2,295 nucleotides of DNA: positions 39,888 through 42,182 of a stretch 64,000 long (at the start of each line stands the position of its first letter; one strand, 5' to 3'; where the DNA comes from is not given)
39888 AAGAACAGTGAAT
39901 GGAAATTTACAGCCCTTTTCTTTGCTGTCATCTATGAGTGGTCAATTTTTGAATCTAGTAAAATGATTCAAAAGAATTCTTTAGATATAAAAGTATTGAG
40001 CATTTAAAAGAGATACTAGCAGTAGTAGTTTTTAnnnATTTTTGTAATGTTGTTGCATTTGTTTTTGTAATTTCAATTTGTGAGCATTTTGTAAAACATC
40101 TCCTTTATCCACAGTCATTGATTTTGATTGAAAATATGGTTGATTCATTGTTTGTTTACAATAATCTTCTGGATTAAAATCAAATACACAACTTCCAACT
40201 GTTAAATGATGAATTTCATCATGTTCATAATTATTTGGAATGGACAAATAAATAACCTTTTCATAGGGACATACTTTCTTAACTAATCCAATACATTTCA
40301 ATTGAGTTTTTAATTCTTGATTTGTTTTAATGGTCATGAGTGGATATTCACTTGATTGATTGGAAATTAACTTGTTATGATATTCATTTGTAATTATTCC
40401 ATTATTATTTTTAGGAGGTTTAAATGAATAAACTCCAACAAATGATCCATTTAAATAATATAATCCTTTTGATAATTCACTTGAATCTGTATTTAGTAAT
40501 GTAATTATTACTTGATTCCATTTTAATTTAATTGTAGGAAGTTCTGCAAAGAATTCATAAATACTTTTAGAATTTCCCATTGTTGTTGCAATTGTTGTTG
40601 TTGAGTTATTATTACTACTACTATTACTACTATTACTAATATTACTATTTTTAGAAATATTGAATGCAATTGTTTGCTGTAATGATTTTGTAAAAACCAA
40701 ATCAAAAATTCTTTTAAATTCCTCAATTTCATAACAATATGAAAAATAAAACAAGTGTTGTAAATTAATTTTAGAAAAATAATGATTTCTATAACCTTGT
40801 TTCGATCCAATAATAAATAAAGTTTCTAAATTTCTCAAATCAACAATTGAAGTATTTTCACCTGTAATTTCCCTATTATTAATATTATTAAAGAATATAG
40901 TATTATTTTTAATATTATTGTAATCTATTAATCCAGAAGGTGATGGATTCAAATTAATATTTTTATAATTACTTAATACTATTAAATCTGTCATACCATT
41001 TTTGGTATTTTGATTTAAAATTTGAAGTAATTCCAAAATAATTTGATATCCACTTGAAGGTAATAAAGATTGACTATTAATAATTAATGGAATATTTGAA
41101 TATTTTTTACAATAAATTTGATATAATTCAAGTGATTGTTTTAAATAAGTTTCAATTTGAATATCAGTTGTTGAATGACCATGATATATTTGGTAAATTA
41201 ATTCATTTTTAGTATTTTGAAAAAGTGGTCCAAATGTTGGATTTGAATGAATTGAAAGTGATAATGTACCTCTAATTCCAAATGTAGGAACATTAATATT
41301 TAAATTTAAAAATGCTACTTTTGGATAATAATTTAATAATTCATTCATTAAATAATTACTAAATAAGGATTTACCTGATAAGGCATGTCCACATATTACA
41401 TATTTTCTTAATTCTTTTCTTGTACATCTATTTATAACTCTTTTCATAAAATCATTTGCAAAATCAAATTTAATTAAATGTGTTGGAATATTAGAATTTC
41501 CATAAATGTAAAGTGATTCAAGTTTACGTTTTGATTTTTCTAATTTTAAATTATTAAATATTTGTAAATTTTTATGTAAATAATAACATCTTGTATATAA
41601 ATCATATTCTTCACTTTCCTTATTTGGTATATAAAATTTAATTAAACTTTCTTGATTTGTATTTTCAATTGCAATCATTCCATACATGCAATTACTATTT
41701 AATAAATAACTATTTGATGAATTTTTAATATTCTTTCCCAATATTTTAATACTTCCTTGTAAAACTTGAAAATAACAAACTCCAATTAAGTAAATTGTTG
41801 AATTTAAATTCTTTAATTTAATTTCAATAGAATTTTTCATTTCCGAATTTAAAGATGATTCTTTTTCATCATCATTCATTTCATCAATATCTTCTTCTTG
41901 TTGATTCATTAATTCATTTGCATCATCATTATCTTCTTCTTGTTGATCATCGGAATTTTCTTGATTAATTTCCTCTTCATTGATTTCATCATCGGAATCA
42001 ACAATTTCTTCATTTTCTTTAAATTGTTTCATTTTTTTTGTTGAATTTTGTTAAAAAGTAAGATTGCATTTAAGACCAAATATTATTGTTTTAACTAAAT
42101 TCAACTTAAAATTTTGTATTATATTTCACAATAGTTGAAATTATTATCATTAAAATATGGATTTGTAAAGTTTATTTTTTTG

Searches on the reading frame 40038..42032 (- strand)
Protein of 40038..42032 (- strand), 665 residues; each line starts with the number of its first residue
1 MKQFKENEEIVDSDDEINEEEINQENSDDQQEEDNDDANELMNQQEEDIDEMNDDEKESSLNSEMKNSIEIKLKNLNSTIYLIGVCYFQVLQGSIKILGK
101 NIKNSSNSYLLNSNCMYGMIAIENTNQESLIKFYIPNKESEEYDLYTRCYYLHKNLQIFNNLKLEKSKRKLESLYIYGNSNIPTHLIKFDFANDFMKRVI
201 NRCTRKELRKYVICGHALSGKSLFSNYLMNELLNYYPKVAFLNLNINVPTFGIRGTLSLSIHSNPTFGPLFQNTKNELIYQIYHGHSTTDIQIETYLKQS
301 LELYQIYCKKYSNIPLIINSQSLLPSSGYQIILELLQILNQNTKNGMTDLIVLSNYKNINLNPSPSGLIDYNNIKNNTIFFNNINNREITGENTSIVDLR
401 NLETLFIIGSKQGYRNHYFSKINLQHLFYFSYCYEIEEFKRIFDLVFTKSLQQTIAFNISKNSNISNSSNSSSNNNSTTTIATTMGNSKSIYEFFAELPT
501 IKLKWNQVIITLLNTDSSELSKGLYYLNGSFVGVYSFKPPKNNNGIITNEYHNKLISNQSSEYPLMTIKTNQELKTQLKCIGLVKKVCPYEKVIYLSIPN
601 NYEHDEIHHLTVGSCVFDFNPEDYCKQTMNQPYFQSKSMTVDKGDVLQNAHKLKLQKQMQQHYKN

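Call 34: search_protein_families(library=pfam, proteins=[window:40038-42032:-], max_evalue=0.00001)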
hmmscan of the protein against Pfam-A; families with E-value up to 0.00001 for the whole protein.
window:40038-42032:- (665 aa): 1 family
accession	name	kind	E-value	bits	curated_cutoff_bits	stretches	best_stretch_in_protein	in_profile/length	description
PF16575.11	CLP1_P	-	2e-17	64.1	26.6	1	215-341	1-131/188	mRNA cleavage and polyadenylation factor CLP1 P-loop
